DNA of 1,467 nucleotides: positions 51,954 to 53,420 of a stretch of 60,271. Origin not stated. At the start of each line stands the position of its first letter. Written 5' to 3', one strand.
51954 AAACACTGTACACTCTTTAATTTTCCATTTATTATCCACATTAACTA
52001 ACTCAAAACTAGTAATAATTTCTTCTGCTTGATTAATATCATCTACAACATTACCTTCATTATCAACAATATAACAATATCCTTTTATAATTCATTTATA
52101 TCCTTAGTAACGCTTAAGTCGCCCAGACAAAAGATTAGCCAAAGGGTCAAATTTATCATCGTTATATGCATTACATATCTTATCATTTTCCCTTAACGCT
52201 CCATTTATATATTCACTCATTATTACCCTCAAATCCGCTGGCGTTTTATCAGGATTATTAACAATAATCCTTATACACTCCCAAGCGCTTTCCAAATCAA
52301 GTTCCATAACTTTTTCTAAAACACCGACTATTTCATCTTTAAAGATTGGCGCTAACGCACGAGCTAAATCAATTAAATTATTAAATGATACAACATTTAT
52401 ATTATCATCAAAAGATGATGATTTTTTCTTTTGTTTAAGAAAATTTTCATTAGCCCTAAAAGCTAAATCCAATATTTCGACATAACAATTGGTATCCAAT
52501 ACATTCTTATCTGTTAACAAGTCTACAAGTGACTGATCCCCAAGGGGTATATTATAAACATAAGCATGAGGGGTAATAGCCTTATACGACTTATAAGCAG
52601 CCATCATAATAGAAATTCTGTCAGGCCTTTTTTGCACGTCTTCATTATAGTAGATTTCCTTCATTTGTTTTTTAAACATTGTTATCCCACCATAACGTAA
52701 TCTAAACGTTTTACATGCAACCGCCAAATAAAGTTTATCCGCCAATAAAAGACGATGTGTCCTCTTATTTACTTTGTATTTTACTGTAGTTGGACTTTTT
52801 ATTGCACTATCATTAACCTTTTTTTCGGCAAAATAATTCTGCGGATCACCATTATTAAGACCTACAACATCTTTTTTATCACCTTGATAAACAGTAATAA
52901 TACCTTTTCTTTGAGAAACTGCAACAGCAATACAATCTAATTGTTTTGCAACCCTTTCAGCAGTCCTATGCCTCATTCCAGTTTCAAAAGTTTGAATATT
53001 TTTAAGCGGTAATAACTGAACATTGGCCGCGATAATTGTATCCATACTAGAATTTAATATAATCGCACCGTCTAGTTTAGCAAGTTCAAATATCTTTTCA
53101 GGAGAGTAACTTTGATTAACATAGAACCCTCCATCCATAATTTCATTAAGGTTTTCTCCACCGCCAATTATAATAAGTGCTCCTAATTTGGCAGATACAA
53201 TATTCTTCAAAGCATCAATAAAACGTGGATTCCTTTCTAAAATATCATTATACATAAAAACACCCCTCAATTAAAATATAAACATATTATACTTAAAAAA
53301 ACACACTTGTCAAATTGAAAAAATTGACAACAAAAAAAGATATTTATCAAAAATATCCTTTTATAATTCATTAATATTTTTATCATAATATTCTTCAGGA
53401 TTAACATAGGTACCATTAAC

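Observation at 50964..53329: DisA-type diadenylate-cyclase domain with a novel C-terminal half, plus an ORF6N/PLD-like protein, inserted inside the conserved spoIID-spoIIQ-spoIIID-mbl cluster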

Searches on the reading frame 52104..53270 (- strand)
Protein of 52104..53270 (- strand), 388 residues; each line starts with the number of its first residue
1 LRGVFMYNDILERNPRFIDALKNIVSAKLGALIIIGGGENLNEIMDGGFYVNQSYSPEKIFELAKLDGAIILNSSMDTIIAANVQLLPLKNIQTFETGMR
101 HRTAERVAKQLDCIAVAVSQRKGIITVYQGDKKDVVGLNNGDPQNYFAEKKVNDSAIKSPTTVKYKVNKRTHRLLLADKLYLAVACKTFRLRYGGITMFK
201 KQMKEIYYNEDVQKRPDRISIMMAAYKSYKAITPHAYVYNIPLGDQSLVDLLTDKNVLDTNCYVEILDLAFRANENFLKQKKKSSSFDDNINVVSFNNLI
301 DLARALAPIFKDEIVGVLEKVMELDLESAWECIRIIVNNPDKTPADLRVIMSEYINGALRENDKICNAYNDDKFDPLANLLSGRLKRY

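Call 3: search_protein_families(library=pfam, proteins=[window:52104-53270:-], max_evalue=0.01)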
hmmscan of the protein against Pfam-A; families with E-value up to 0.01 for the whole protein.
window:52104-53270:- (388 aa): 1 family
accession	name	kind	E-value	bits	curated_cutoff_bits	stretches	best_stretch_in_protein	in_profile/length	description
PF02457.21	DAC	-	2e-27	95.6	27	1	19-132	2-118/119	DisA bacterial checkpoint controller nucleotide-binding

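Call 4: search_protein_families(library=ncbifam, proteins=[window:52104-53270:-], max_evalue=0.01)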
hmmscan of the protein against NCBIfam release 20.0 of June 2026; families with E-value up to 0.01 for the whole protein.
window:52104-53270:- (388 aa): 4 families
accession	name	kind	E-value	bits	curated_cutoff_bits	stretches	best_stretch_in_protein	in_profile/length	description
NF010009.0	PRK13482.1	equivalog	4.3e-48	164.3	201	1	19-136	24-141/357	DNA integrity scanning diadenylate cyclase DisA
TIGR00159.1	TIGR00159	equivalog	3.4e-11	42.9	188.8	1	17-130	114-230/254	diadenylate cyclase CdaA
NF038327.1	c-di-AMP_CdaM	exception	2.1e-09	37.2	225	1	17-132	53-173/196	diadenylate cyclase CdaM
NF038328.1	c-di-AMP_CdaS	exception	7.8e-08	32.1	225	1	18-126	68-180/191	sporulation-specific diadenylate cyclase CdaS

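Call 5: search_protein_families(library=padloc, proteins=[window:52104-53270:-], max_evalue=1)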
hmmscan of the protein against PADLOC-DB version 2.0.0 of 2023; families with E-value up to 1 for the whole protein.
window:52104-53270:- (388 aa): 0 families

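Call 6: search_protein_families(library=phrogs, proteins=[window:52104-53270:-], max_evalue=0.1)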
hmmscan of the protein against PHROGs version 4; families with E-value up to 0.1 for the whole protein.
window:52104-53270:- (388 aa): 1 family
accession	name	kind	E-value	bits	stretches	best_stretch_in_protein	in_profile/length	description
phrog_23274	-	unknown function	0.076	14.3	0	289-328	71-109/114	-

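Call 22: search_dna_similar(query=window:52107-53255:-, collection=phages, mode=protein, max_evalue=0.001, max_rows=15)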
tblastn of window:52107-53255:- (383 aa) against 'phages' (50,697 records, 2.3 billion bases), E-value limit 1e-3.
No match.

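Call 23: search_dna_similar(query=window:52107-53255:-, collection=plasmids, mode=protein, max_evalue=0.001, max_rows=15)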
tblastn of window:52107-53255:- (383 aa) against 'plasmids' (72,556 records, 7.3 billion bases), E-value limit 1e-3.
Records with a match: 22; places in all: 22; records where one place covers at least 80% of the query: 0.
Best place of each record, by identity: <60% 22.
By first word of the organism name: Clostridioides 12; Bacillus 3; Arthrobacter 2; Paenibacillus 1; Fusobacterium 1; Tsukamurella 1; Nonomuraea 1; Collinsella 1.
By predicted mobility (MOB-suite, as given by PLSDB): non-mobilizable 22.
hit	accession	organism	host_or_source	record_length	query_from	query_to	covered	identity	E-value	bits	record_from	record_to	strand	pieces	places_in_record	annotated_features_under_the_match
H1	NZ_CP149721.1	Clostridioides difficile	Homo sapiens,single cell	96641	15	131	31%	52.1%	2e-24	112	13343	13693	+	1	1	disA: DNA integrity scanning diadenylate cyclase DisA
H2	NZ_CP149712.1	Clostridioides difficile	-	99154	15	131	31%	52.1%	2e-24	112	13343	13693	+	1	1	disA: DNA integrity scanning diadenylate cyclase DisA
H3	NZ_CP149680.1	Clostridioides difficile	-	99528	15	131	31%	52.1%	2e-24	112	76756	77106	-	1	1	disA: DNA integrity scanning diadenylate cyclase DisA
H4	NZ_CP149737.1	Clostridioides difficile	Homo sapiens,single cell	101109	15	131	31%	52.1%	2e-24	112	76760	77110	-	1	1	disA: DNA integrity scanning diadenylate cyclase DisA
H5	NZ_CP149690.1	Clostridioides difficile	-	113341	15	131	31%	52.1%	2e-24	112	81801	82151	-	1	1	disA: DNA integrity scanning diadenylate cyclase DisA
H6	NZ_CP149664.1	Clostridioides difficile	-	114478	15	131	31%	52.1%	2e-24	112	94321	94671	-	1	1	disA: DNA integrity scanning diadenylate cyclase DisA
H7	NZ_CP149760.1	Clostridioides difficile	Homo sapiens,single cell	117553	15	131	31%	52.1%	2e-24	112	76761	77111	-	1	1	disA: DNA integrity scanning diadenylate cyclase DisA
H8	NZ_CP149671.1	Clostridioides difficile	Dog,single cell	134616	15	131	31%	52.1%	2e-24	112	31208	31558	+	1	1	disA: DNA integrity scanning diadenylate cyclase DisA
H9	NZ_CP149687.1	Clostridioides difficile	Dog,single cell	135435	15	131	31%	52.1%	2e-24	112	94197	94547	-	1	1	disA: DNA integrity scanning diadenylate cyclase DisA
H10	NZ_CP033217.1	Clostridioides difficile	Homo sapiens,stool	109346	15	131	31%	52.1%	2e-24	112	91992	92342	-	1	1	disA: DNA integrity scanning diadenylate cyclase DisA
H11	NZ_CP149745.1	Clostridioides difficile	Homo sapiens,single cell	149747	15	131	31%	52.1%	2e-24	112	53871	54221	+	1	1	disA: DNA integrity scanning diadenylate cyclase DisA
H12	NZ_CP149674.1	Clostridioides difficile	Dog,single cell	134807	15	131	31%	51.3%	6e-23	108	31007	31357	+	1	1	disA: DNA integrity scanning diadenylate cyclase DisA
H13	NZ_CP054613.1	Paenibacillus cellulosilyticus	cell culture,soil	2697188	12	126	30%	49.6%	1e-23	110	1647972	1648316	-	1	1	none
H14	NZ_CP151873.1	Bacillus thuringiensis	tobacco,mixed culture,leaves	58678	40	126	23%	56.3%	7e-25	114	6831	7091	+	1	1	disA: DNA integrity scanning diadenylate cyclase DisA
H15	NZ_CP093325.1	Bacillus sp. N5-665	whole organism,peat soil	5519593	40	126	23%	56.3%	8e-25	114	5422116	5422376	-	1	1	none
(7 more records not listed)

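Call 24: search_solved_structures(query=window:52107-53255:-, max_evalue=1, show_alignments=2)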
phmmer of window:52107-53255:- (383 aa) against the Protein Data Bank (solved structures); distinct sequences matched with E-value up to 1: 21.
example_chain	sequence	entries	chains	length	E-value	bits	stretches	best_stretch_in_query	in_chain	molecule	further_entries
3c1y_A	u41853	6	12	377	1.3e-25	93.5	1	14-132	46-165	DNA integrity scanning protein disA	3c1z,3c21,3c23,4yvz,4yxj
4yxm_A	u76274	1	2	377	6.5e-25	91.2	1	14-132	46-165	DNA integrity scanning protein DisA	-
7y0d_A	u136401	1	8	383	1.6e-23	86.6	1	13-131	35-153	DNA integrity scanning protein DisA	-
9y4s_A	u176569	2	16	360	9.5e-23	84.1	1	13-129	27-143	DNA integrity scanning protein DisA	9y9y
9g69_C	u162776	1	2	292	3.9e-05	26.2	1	21-123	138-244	Diadenylate cyclase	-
8ofo_AAA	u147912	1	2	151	0.00024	23.6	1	12-133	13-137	Diadenylate cyclase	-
7l8n_A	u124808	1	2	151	0.00033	23.1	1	11-126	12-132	Diadenylate cyclase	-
8ofj_B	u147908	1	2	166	0.00039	22.9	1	16-123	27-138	Diadenylate cyclase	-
8ogk_A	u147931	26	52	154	0.00045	22.7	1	15-124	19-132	Cyclic di-AMP synthase CdaA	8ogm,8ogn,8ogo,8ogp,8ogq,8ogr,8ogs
9g0g_A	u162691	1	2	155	0.00045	22.7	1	15-124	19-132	Cyclic di-AMP synthase CdaA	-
6hvn_A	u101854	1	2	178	0.0005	22.5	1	19-126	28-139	Diadenylate cyclase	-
6hvl_A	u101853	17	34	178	0.00053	22.4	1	19-126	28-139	Diadenylate cyclase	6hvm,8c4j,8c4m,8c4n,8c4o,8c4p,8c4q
2fb5_A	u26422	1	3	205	0.00058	22.3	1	12-118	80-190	hypothetical Membrane Spanning Protein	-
7ojs_H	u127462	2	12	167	0.0006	22.3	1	15-124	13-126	Cyclic di-AMP synthase CdaA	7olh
4rv7_A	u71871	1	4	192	0.00066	22.1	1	19-126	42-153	Diadenylate cyclase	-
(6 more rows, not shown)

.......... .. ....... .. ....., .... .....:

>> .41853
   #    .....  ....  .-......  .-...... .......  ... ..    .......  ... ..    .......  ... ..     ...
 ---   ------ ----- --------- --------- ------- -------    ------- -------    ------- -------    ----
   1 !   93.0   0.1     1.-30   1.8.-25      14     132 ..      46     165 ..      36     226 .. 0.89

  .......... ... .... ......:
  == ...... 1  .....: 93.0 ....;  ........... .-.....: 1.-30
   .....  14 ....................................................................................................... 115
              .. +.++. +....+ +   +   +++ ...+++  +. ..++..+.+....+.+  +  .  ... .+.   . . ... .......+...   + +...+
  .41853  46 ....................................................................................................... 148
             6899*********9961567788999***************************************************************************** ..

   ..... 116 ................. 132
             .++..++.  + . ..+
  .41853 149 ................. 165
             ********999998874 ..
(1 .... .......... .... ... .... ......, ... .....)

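Call 37: predict_structure(alignment_id=A1)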
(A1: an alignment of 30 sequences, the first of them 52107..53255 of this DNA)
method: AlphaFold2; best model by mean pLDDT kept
length: 383 residues; sequences in the alignment: 30
mean_pLDDT: 61.6   pTM: 0.41
mean pLDDT of the five models: 61.6, 59.5, 57.8, 57.3, 56.9
residues with pLDDT >= 90: 117; 70-90: 28; 50-70: 46; < 50: 192
segments of 3 or more residues with pLDDT < 50: 141-195, 204-319, 371-383
pLDDT, mean of each block of 10 residues (from residue 1): 90 94 95 92 96 97 96 97 95 94 97 91 95 63 39 40 39 43 39 48 45 45 42 28 30 33 39 38 33 42 41 44 58 63 71 66 51 40 32
secondary structure, 60 per line:
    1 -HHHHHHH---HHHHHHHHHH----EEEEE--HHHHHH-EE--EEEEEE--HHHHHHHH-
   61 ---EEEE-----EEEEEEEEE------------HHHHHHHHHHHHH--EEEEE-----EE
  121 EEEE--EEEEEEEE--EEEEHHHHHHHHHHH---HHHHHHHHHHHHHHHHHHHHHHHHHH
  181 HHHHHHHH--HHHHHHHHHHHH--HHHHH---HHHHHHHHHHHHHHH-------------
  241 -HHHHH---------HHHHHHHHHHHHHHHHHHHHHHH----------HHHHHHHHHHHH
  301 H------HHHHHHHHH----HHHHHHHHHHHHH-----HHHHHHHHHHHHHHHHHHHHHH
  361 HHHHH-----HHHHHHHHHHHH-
elements in order: H2-8 H12-21 E26-30 H33-38 E44-49 H52-59 E64-67 E73-81 H94-106 E109-113 E119-124 E127-134 E137-140 H141-151 H155-188 H191-202 H205-209 H213-227 H242-246 H256-278 H289-301 H308-316 H321-333 H339-365 H371-382

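Call 44: fold_search(model_id=the predicted structure, library=pdb)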
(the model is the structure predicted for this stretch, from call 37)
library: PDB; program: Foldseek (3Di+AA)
matches with E <= 10: 177; with E <= 0.001: 72
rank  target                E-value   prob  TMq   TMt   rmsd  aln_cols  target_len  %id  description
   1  3c1y_A                5.5e-15  1.00  0.33  0.37   8.2       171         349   37  Structure of bacterial DNA damage sensor protein with co-purified and co-crystallized ligand (released 2008-05-06)
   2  9y4s_F                1.1e-14  1.00  0.31  0.39  16.3       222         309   27  Crystal structure of DNA integrity scanning protein (DisA) from Mycobacterium tuberculosis in complex with cyclic di-A (released 2025-09-17)
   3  9y9y_C                1.5e-14  1.00  0.31  0.36  15.9       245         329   25  Crystal structure of DNA integrity scanning protein DisA from Mycobacterium tuberculosis in complex with cyclic di-AMP (released 2025-09-24)
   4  4yxm_A                1.6e-14  1.00  0.33  0.37   8.2       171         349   36  Structure of Thermotoga maritima DisA D75N mutant with reaction product c-di-AMP (released 2015-06-03)
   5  9y4s_E                2.5e-14  1.00  0.31  0.38  15.7       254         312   25  Crystal structure of DNA integrity scanning protein (DisA) from Mycobacterium tuberculosis in complex with cyclic di-A (released 2025-09-17)
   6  7y0d_A                4.0e-14  1.00  0.33  0.36  16.8       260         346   25  Cryo-EM structure of the Mycobacterium smegmatis DNA integrity scanning protein (MsDisA). (released 2023-02-08)
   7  9y4s_B                5.3e-14  1.00  0.32  0.34  16.1       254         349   25  Crystal structure of DNA integrity scanning protein (DisA) from Mycobacterium tuberculosis in complex with cyclic di-A (released 2025-09-17)
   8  9y4s_G                5.6e-14  1.00  0.31  0.37  16.6       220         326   27  Crystal structure of DNA integrity scanning protein (DisA) from Mycobacterium tuberculosis in complex with cyclic di-A (released 2025-09-17)
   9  9y4s_H                6.3e-14  1.00  0.30  0.34  12.3       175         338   30  Crystal structure of DNA integrity scanning protein (DisA) from Mycobacterium tuberculosis in complex with cyclic di-A (released 2025-09-17)
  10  9y9y_A                7.5e-14  1.00  0.31  0.34  16.0       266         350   25  Crystal structure of DNA integrity scanning protein DisA from Mycobacterium tuberculosis in complex with cyclic di-AMP (released 2025-09-24)
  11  9y9y_H                8.4e-14  1.00  0.32  0.58  17.8       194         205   30  Crystal structure of DNA integrity scanning protein DisA from Mycobacterium tuberculosis in complex with cyclic di-AMP (released 2025-09-24)
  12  9y4s_A                8.4e-14  1.00  0.31  0.35  16.2       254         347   25  Crystal structure of DNA integrity scanning protein (DisA) from Mycobacterium tuberculosis in complex with cyclic di-A (released 2025-09-17)
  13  9y9y_D                1.0e-13  1.00  0.31  0.35  16.1       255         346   25  Crystal structure of DNA integrity scanning protein DisA from Mycobacterium tuberculosis in complex with cyclic di-AMP (released 2025-09-24)
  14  9y4s_D                1.5e-13  1.00  0.31  0.34  15.8       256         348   25  Crystal structure of DNA integrity scanning protein (DisA) from Mycobacterium tuberculosis in complex with cyclic di-A (released 2025-09-17)
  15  8ofj_A                2.9e-09  1.00  0.31  0.72   4.9       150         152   21  Mycoplasma pneumoniae CdaM (released 2023-06-21)
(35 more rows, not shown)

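Call 52: find_related_loci(query=window:52107-53255:-, collection=viral_contigs, flank=6000)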
Query window:52107-53255:- (383 aa) in viral_contigs; peptide patterns used: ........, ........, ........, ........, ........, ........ (x = any residue, [..] = any of these).
9 stretches matched a pattern, but none encodes a relative of the query by tblastn (E <= 1e-3).
